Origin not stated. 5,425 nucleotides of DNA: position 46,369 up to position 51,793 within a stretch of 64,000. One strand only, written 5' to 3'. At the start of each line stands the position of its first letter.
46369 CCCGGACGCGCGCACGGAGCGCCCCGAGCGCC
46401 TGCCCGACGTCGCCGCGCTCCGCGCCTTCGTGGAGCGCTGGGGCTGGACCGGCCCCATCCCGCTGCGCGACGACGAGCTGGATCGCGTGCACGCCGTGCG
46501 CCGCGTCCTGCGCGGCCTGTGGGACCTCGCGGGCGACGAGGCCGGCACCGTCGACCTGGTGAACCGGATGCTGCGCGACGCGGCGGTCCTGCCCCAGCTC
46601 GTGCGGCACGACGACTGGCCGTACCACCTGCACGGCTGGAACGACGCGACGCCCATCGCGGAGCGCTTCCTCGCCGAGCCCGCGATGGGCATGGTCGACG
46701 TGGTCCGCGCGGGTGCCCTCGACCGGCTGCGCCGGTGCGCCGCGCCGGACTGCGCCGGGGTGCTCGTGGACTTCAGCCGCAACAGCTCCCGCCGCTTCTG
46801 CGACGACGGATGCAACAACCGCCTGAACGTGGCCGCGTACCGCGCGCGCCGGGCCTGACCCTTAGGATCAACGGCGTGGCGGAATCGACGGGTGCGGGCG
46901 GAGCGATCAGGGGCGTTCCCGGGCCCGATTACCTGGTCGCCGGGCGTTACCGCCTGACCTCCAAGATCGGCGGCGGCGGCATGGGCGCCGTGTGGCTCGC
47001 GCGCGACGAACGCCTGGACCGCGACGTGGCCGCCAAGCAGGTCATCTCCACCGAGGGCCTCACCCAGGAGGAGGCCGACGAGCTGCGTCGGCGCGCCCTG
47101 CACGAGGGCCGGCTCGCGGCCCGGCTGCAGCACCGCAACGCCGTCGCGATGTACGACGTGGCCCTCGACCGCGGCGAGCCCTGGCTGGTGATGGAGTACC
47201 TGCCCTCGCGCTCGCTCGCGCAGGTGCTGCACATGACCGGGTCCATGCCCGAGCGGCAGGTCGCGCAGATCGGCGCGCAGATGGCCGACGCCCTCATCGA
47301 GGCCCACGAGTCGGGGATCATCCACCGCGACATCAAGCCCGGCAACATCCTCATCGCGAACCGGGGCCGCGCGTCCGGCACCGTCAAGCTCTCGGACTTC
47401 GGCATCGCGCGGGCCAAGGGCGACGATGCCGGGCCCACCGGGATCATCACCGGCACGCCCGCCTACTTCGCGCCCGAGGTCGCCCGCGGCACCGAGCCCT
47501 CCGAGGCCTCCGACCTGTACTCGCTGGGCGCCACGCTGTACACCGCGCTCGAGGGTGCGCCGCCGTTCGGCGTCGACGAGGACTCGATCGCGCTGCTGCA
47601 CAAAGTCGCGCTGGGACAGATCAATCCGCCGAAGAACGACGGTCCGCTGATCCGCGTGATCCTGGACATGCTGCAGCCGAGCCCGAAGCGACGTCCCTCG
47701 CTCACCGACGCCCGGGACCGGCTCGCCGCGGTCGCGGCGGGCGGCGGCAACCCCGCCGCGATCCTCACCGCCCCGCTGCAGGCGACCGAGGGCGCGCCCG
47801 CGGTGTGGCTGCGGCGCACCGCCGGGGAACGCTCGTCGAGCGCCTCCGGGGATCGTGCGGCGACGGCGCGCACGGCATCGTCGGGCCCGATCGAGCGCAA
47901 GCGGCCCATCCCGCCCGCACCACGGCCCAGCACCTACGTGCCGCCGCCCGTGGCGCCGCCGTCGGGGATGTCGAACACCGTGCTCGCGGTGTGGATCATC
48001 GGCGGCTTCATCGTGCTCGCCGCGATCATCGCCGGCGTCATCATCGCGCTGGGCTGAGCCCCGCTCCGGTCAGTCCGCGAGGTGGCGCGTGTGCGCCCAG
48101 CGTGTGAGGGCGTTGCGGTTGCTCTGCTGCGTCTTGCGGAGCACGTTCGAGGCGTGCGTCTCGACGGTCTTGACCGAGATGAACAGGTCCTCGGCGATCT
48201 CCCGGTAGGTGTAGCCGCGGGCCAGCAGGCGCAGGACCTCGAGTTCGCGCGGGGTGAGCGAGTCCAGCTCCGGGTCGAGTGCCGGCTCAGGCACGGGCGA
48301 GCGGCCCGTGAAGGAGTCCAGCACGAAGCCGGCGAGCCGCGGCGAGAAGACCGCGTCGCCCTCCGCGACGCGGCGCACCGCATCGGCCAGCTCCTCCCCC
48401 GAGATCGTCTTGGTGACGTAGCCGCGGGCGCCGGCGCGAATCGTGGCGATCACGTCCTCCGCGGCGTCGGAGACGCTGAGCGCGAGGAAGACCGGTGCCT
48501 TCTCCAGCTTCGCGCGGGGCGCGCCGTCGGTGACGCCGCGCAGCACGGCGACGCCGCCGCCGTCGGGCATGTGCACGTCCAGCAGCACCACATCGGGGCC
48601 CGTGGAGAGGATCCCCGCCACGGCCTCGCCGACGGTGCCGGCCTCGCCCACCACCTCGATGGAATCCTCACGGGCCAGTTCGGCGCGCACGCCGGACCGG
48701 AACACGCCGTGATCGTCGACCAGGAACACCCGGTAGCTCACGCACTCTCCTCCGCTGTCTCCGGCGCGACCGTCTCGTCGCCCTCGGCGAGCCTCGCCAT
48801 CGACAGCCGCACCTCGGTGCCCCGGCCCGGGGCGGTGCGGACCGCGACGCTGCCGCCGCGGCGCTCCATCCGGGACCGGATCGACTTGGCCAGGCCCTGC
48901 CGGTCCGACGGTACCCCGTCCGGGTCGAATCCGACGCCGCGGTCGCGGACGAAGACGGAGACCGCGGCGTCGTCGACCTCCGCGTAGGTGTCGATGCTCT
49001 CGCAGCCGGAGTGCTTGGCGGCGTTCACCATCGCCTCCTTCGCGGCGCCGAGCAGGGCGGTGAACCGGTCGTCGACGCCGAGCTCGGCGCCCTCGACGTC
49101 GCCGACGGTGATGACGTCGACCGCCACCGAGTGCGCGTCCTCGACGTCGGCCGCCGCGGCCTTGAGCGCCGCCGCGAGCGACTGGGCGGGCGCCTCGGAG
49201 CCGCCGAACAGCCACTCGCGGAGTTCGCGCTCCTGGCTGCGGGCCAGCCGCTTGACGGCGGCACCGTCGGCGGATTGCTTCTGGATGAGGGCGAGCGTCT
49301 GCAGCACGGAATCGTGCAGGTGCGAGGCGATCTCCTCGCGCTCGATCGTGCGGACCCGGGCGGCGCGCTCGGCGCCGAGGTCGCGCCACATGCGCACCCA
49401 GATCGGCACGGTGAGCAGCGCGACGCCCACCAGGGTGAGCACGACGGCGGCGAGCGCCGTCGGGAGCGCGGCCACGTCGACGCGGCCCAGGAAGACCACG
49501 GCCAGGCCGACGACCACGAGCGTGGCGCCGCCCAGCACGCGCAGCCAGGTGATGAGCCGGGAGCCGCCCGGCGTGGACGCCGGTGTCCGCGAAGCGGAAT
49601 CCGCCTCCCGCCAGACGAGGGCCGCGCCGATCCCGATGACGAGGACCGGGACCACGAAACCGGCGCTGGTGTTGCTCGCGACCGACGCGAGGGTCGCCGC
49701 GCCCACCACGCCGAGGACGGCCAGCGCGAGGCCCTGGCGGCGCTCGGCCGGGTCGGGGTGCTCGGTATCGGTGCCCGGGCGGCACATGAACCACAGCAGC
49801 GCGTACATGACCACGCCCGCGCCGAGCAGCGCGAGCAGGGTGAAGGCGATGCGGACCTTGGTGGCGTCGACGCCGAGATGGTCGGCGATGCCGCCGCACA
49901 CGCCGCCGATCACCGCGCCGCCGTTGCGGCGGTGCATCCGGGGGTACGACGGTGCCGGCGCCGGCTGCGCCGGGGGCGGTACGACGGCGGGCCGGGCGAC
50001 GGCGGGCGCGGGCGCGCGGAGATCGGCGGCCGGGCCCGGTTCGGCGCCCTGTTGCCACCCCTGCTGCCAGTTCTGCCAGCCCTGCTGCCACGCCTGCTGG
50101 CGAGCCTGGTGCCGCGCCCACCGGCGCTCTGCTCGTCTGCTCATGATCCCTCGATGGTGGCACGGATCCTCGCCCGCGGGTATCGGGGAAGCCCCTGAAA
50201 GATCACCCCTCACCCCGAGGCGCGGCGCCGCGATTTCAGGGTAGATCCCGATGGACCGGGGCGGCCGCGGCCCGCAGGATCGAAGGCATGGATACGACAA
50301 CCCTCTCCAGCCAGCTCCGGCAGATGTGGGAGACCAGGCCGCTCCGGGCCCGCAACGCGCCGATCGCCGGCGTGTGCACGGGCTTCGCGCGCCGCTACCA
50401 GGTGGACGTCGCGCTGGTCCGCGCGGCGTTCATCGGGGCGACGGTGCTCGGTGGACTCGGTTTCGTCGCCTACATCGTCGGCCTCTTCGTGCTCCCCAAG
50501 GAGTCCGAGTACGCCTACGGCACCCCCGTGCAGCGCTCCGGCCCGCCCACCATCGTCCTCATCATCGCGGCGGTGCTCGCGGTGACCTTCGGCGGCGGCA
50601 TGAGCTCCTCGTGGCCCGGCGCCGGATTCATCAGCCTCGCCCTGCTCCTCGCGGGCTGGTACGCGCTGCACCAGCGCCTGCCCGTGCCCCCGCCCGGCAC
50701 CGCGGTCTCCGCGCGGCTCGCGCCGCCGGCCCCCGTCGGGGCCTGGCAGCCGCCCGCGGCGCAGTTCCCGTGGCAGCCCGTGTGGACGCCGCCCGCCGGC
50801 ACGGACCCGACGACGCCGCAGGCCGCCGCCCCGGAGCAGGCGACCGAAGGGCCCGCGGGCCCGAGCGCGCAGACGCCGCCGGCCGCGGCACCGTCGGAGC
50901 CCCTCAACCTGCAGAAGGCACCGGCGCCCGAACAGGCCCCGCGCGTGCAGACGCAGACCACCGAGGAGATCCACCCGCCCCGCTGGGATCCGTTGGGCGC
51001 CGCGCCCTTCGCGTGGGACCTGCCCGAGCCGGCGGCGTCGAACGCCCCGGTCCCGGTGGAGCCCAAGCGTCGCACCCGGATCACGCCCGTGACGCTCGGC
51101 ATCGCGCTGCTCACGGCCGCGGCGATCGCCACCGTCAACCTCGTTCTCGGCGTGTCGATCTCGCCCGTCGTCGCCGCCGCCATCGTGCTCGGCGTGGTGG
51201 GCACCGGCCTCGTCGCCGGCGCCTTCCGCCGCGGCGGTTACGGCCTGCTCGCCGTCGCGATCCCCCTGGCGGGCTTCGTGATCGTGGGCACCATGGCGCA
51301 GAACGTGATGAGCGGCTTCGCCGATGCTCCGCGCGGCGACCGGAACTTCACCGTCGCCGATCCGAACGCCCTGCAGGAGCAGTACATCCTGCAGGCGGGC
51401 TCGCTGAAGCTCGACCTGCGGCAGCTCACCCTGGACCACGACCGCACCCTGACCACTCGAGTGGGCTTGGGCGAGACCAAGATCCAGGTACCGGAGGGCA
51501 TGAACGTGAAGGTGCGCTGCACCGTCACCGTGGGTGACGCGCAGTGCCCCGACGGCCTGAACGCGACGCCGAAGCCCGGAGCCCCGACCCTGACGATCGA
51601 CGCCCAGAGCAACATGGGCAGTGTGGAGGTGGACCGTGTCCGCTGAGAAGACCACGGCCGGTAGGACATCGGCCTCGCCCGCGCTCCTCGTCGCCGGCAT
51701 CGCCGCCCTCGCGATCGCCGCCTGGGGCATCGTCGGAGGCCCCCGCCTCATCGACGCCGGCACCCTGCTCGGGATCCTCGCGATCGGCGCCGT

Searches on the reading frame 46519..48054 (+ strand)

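Call 34: search_protein_families(library=pfam, proteins=[window:46519-48054:+], max_evalue=0.001)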
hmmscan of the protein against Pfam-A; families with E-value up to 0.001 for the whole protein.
window:46519-48054:+ (512 aa): 4 families
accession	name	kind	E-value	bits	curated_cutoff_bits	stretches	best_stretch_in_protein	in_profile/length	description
PF00069.31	Pkinase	-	1.2e-46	159.6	31.7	1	144-398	1-257/263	Protein kinase domain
PF07714.23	PK_Tyr_Ser-Thr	-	1.9e-28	99.9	23.1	1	146-400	3-256/258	Protein tyrosine and serine/threonine kinase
PF03109.22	ABC1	-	9.7e-06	25.3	22.9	1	220-299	142-216/244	ABC1 atypical kinase-like domain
PF01636.29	APH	-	3.9e-05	24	23.2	0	184-263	28-108/239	Phosphotransferase enzyme family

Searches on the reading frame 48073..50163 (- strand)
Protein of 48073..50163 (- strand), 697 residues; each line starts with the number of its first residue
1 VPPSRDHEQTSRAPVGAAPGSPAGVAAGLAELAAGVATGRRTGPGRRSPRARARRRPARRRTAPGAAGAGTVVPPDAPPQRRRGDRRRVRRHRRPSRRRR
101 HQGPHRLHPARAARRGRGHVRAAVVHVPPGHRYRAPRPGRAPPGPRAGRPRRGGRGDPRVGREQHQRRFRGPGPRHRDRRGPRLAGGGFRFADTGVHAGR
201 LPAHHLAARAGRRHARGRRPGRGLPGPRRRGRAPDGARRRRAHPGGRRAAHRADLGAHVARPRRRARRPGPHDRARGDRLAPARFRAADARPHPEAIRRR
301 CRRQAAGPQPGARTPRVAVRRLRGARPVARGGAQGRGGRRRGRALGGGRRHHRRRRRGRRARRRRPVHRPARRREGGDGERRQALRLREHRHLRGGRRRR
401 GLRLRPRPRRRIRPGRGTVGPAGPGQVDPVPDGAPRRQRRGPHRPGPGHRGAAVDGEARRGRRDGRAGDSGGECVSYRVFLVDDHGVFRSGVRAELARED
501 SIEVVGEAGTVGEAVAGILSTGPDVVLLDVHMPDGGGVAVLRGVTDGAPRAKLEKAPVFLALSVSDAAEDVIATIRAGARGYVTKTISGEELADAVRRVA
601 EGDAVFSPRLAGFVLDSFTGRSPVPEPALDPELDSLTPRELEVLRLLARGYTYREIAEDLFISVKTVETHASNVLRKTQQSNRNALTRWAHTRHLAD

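Call 34: search_protein_families(library=pfam, proteins=[window:48073-50163:-], max_evalue=0.001)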
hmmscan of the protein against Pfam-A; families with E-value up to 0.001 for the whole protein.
window:48073-50163:- (697 aa): 4 families
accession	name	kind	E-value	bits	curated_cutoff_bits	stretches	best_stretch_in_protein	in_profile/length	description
PF00196.25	GerE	-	3.6e-17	62.2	23.5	1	634-690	1-57/57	Bacterial regulatory proteins, luxR family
PF00072.30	Response_reg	-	2.4e-15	57.1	30.2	1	479-597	1-111/111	Response regulator receiver domain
PF08281.18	Sigma70_r4_2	-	2.2e-06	27.6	25.7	1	633-676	8-52/54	Sigma-70, region 4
PF04545.22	Sigma70_r4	-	0.00015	21.6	24.1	1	633-677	2-47/50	Sigma-70, region 4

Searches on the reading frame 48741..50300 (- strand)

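Call 34: search_protein_families(library=pfam, proteins=[window:48741-50300:-], max_evalue=0.001)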
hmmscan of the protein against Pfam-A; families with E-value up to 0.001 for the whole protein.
window:48741-50300:- (520 aa): 3 families
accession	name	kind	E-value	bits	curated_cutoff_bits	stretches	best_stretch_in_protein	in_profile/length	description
PF04024.17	PspC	-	9.4e-16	57.8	25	1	121-173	2-55/58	PspC domain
PF02518.31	HATPase_c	-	9.7e-07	29.7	26.4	1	419-501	9-107/111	Histidine kinase-, DNA gyrase B-, and HSP90-like ATPase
PF13581.12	HATPase_c_2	-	2.6e-05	24.7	27.4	1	414-470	30-91/127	Histidine kinase-like ATPase domain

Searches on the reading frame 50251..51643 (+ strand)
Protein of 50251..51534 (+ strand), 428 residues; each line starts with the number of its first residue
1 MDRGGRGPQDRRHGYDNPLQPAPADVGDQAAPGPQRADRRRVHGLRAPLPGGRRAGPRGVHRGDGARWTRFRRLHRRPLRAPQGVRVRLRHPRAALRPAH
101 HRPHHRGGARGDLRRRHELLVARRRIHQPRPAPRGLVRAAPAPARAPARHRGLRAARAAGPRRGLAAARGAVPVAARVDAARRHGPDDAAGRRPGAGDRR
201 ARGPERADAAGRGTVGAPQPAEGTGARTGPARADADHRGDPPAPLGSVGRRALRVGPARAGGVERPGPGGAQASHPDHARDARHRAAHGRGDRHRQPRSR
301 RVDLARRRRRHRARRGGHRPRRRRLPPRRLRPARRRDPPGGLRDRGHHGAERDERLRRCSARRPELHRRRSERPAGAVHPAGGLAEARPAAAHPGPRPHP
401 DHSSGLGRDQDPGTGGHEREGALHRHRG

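Call 34: search_protein_families(library=pfam, proteins=[window:50251-51534:+, window:50288-51643:+], max_evalue=0.001)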
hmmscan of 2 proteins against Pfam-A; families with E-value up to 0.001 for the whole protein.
window:50251-51534:+ (428 aa): 0 families

window:50288-51643:+ (452 aa): 2 families
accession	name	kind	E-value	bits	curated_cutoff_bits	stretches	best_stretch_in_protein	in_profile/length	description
PF04024.17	PspC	-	6e-14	52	25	1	20-72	5-58/58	PspC domain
PF09922.15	LiaF-like_C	-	1.6e-05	25.2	29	1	369-421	22-75/114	Cell wall-active antibiotics response LiaF, C-terminal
